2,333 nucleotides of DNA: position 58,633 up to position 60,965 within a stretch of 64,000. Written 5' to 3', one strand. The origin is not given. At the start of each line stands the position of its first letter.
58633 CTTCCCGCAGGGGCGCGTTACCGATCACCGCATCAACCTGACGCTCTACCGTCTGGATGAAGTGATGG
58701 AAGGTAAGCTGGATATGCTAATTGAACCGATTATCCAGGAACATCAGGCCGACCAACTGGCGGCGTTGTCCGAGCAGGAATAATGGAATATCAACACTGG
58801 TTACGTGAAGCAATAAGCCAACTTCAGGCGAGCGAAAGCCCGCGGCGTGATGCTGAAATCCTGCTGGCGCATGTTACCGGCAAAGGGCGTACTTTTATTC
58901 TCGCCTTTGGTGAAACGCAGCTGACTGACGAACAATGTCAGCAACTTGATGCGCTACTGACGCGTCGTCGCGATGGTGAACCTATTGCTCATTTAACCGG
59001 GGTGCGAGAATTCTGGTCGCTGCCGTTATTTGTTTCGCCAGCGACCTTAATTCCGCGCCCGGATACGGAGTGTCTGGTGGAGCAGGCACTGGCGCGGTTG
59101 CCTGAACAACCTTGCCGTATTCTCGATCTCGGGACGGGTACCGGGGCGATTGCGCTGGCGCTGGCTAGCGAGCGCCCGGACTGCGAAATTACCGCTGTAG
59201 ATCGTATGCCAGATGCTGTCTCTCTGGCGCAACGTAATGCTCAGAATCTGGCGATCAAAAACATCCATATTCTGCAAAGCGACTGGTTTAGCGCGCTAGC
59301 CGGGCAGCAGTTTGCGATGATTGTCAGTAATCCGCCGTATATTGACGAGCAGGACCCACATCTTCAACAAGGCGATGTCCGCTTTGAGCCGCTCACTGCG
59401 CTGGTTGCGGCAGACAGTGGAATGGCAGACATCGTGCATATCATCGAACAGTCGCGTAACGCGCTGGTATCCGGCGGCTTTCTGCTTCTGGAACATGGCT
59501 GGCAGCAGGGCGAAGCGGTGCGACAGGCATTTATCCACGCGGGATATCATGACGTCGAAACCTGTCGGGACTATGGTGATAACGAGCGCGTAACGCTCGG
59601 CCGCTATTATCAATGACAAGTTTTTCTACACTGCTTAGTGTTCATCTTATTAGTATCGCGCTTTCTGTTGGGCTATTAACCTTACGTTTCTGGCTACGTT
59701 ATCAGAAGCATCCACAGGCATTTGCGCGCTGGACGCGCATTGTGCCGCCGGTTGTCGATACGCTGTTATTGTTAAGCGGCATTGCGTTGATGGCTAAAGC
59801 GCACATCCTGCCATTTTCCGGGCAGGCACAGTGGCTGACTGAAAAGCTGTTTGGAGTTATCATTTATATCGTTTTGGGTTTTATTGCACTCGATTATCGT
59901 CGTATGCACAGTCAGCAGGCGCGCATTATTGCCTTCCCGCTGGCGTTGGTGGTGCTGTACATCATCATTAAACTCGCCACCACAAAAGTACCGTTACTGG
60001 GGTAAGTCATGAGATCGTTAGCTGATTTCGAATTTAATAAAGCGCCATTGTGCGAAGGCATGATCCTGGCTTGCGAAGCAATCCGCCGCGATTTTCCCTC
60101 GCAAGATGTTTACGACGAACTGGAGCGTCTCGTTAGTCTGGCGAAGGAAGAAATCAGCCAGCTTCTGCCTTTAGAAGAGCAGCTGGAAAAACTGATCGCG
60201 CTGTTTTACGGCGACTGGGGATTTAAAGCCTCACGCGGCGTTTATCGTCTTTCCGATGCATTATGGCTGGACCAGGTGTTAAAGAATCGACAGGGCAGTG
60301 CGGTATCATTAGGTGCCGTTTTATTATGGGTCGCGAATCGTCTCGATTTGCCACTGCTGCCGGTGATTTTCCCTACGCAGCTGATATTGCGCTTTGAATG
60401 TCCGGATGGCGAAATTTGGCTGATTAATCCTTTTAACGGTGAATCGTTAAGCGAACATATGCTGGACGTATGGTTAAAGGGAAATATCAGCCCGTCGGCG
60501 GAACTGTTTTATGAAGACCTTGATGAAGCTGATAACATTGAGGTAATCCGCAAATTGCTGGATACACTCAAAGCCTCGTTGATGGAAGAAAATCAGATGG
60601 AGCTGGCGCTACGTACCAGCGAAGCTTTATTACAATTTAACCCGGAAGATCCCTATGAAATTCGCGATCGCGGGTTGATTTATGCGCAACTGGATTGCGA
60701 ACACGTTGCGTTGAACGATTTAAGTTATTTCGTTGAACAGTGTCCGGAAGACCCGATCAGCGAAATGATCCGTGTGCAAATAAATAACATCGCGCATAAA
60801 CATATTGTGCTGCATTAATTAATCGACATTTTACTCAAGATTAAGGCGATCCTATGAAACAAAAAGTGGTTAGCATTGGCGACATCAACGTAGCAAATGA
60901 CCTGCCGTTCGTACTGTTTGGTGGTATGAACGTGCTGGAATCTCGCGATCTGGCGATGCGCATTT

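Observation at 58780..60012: Overlapping stop/start junctions across prfA-prmC-sirB2-sirB1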

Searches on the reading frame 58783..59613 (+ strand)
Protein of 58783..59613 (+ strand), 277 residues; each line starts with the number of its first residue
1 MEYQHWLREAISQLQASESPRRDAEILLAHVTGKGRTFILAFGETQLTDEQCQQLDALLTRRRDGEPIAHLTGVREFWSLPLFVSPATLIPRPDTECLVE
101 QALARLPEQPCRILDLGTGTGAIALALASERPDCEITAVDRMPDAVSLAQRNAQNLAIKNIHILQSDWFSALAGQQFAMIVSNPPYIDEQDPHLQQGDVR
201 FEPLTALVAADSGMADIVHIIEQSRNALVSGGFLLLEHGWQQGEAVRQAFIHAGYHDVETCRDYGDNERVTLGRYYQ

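Call 4: search_protein_families(library=ncbifam, proteins=[window:58783-59613:+])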
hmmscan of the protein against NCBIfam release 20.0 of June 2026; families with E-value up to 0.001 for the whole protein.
window:58783-59613:+ (277 aa): 41 families (the best 25 are shown)
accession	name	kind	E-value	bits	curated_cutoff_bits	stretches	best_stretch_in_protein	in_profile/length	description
TIGR00536.1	hemK_fam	subfamily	3.9e-106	354.3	115.5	1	1-277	4-284/286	HemK family protein methyltransferase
TIGR03534.1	RF_mod_PrmC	equivalog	1.4e-90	303.2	199.1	1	23-271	1-252/253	peptide chain release factor N(5)-glutamine methyltransferase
NF002421.0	PRK01544.1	equivalog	2e-45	155.5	567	2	109-270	138-301/524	bifunctional peptide chain release factor N(5)-glutamine methyltransferase PrmC/tRNA (guanosine(46)-N7)-methyltransferase TrmB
TIGR03533.1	L3_gln_methyl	equivalog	2.7e-39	135.2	229.7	1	15-251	24-263/284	50S ribosomal protein L3 N(5)-glutamine methyltransferase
TIGR03704.1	PrmC_rel_meth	equivalog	1.6e-27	96.6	248.8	1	49-257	24-235/251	putative protein N(5)-glutamine methyltransferase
NF011529.0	PRK14968.1-3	equivalog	5.1e-19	68.5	162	1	86-257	14-176/198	putative methyltransferase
TIGR00537.1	hemK_rel_arch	hypoth_equivalog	1.6e-14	54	87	1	93-199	6-104/179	HemK2/MTQ2 family protein methyltransferase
NF011530.0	PRK14968.1-4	equivalog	1.4e-12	47.4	243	1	91-256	22-176/202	putative methyltransferase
TIGR02469.1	CbiT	equivalog_domain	3.6e-12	46.6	78.3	1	105-168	16-78/124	precorrin-6Y C5,15-methyltransferase (decarboxylating) subunit CbiT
NF006138.0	PRK08287.1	equivalog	1.1e-11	45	210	1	111-172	33-94/189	decarboxylating cobalt-precorrin-6B (C(15))-methyltransferase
NF047853.1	tRm6a37MtseTrmN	equivalog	3.1e-11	43.5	350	1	109-189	43-127/244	tRNA(1)(Val) (adenine(37)-N(6))-methyltransferase TrmN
NF011527.0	PRK14968.1-1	equivalog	2.6e-10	40.3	242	1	91-255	17-169/192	putative methyltransferase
NF007023.0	PRK09489.1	equivalog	7.3e-10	38.5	295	1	111-194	198-279/342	16S rRNA (guanine(1207)-N(2))-methyltransferase RsmC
NF005640.0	PRK07402.1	equivalog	3e-09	36.7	219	1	110-167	44-101/200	precorrin-6Y C5,15-methyltransferase subunit CbiT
NF004851.0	PRK06202.1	equivalog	2e-07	30.7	243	1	101-183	52-136/237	hypothetical protein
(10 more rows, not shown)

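Call 5: search_protein_families(library=pfam, proteins=[window:58783-59613:+])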
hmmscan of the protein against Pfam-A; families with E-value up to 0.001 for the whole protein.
window:58783-59613:+ (277 aa): 15 families
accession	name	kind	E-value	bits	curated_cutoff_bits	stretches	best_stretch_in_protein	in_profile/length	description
PF17827.6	PrmC_N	-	2.5e-22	79.6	23.4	1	6-73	2-71/71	PrmC N-terminal domain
PF05175.20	MTS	-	4.4e-19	69.2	23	1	105-191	26-113/170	Methyltransferase small domain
PF13847.12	Methyltransf_31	-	7.9e-16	58.5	27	1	111-240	5-113/145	Methyltransferase domain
PF13649.12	Methyltransf_25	-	6.6e-10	40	27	1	113-183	1-71/97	Methyltransferase domain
PF02390.23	Methyltransf_4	-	8.5e-08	32.3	24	1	113-172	5-64/173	Putative methyltransferase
PF03602.21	Cons_hypoth95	-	4.9e-06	26.8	24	1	110-190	42-127/182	Conserved hypothetical protein 95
PF06325.19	PrmA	-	5.6e-06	26.5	22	1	101-183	153-233/296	Ribosomal protein L11 methyltransferase (PrmA)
PF08242.18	Methyltransf_12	-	1.4e-05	26.2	30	1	114-167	1-57/98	Methyltransferase domain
PF13489.12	Methyltransf_23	-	2.2e-05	24.7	27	1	100-169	10-70/164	Methyltransferase domain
PF08241.18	Methyltransf_11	-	2.5e-05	25.3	21.2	1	114-182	1-66/95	Methyltransferase domain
PF01135.25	PCMT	-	4.7e-05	23.7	20.3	1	88-167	54-132/210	Protein-L-isoaspartate(D-aspartate) O-methyltransferase (PCMT)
PF10294.15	Methyltransf_16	-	9.2e-05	22.7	21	1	108-172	45-111/174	Lysine methyltransferase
PF01170.24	UPF0020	-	0.00011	22.4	22.3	1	128-187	71-132/197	RMKL-like, methyltransferase domain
PF00891.24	Methyltransf_2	-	0.00023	21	22.3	1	112-170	65-123/210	O-methyltransferase domain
PF03848.20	TehB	-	0.00035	20.5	20.4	1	109-182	30-101/193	Tellurite resistance protein TehB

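Call 16: find_related_loci(query=window:58783-59613:+, collection=genome_contigs, flank=3500)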
Query window:58783-59613:+ (277 aa) in genome_contigs; peptide patterns used: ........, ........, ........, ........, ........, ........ (x = any residue, [..] = any of these).
445 stretches matched a pattern; 430 encode a relative of the query (tblastn E <= 1e-3); the best 80 are kept; 80 distinct loci.
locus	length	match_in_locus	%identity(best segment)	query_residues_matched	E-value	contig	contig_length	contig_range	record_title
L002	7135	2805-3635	95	1-277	0e+0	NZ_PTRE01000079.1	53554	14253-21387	Escherichia sp. MOD1-EC7003 MOD1-EC7003_79_length_53554_cov_107, whole genome shotgun sequence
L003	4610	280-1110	95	1-277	0e+0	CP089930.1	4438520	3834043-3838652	Escherichia coli strain E69 chromosome, complete genome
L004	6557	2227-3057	94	1-277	4e-178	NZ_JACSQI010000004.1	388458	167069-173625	Escherichia whittamii strain Sa2BVA5 NODE_4_length_388458_cov_7.964772, whole genome shotgun sequence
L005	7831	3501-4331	93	1-277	4e-177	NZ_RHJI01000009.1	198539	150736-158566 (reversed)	Escherichia sp. E1V33 1V33_9_consensus, whole genome shotgun sequence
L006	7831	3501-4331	93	1-277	2e-175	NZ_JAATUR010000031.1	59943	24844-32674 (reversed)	Escherichia coli strain SCPM-O-B-8794 31length=59943, whole genome shotgun sequence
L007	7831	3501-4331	91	1-277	3e-169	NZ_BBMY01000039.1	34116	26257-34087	Escherichia albertii NBRC 107761 = DSM 17582 strain NBRC 107761, whole genome shotgun sequence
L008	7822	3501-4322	84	1-274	1e-155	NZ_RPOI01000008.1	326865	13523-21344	Citrobacter youngae strain CCUG 30791 citrobacter_youngae_CCUG30791T_0000008, whole genome shotgun sequence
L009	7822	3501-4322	82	1-274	2e-155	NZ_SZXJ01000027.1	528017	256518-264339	Citrobacter sp. wls619 contig15, whole genome shotgun sequence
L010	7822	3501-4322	83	1-274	1e-154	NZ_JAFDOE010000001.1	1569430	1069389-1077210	Citrobacter sp. FP75 contig1, whole genome shotgun sequence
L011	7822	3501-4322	83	1-274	1e-154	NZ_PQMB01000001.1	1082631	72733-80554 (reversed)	Citrobacter amalonaticus strain S646 scaffold1.1, whole genome shotgun sequence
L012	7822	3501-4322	82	1-274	2e-153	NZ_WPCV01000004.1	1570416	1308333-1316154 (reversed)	Citrobacter sp. On2M On2M_4, whole genome shotgun sequence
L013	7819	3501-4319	84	1-273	2e-153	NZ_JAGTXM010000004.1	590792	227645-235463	Citrobacter amalonaticus strain ku-bf3 scaffold_3, whole genome shotgun sequence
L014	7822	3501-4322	82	1-274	6e-153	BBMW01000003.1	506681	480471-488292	Citrobacter werkmanii NBRC 105721 DNA, contig: CIWKM03, whole genome shotgun sequence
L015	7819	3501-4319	80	1-273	1e-152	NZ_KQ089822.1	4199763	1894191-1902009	Citrobacter sp. MGH106 aetzL-supercont1.1, whole genome shotgun sequence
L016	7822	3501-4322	81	1-274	5e-152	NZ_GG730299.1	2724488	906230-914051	Citrobacter youngae ATCC 29220 Scfld0, whole genome shotgun sequence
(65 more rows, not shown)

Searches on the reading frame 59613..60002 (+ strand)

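Call 4: search_protein_families(library=ncbifam, proteins=[window:59613-60002:+])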
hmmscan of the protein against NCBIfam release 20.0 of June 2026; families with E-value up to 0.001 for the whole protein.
window:59613-60002:+ (130 aa): 1 family
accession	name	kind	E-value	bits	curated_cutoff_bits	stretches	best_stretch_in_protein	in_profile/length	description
NF007622.0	PRK10278.1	exception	3.4e-77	256.9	190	1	1-130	1-130/130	invasion regulator SirB2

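Call 5: search_protein_families(library=pfam, proteins=[window:59613-60002:+])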
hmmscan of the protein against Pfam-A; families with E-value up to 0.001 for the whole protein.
window:59613-60002:+ (130 aa): 1 family
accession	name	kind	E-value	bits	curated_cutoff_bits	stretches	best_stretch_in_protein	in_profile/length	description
PF04247.17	SirB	-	2.2e-35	121.8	30.9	1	5-127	2-120/120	Invasion gene expression up-regulator, SirB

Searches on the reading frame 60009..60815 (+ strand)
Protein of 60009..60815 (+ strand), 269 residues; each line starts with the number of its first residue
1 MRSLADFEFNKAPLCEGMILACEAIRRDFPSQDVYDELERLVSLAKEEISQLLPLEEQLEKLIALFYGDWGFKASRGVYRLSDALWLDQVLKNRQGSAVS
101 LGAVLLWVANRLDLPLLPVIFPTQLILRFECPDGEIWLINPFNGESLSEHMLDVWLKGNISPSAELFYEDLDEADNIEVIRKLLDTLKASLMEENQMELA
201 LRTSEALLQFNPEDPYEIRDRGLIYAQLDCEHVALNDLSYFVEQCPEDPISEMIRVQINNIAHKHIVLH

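Call 4: search_protein_families(library=ncbifam, proteins=[window:60009-60815:+])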
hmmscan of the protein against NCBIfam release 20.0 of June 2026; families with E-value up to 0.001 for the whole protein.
window:60009-60815:+ (269 aa): 1 family
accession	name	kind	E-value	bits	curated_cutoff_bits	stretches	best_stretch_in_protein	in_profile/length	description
NF008188.0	PRK10941.1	equivalog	2.3e-156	519.1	391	1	1-269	1-269/269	invasion regulator SirB1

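Call 5: search_protein_families(library=pfam, proteins=[window:60009-60815:+])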
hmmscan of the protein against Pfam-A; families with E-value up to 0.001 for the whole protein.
window:60009-60815:+ (269 aa): 2 families
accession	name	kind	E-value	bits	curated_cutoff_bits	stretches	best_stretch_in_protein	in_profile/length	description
PF13369.12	Transglut_core2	-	2.3e-44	151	23.5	1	33-184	2-154/155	Transglutaminase-like superfamily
PF13371.12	TPR_9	-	1.3e-23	83.3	35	1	187-259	1-73/73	Tetratricopeptide repeat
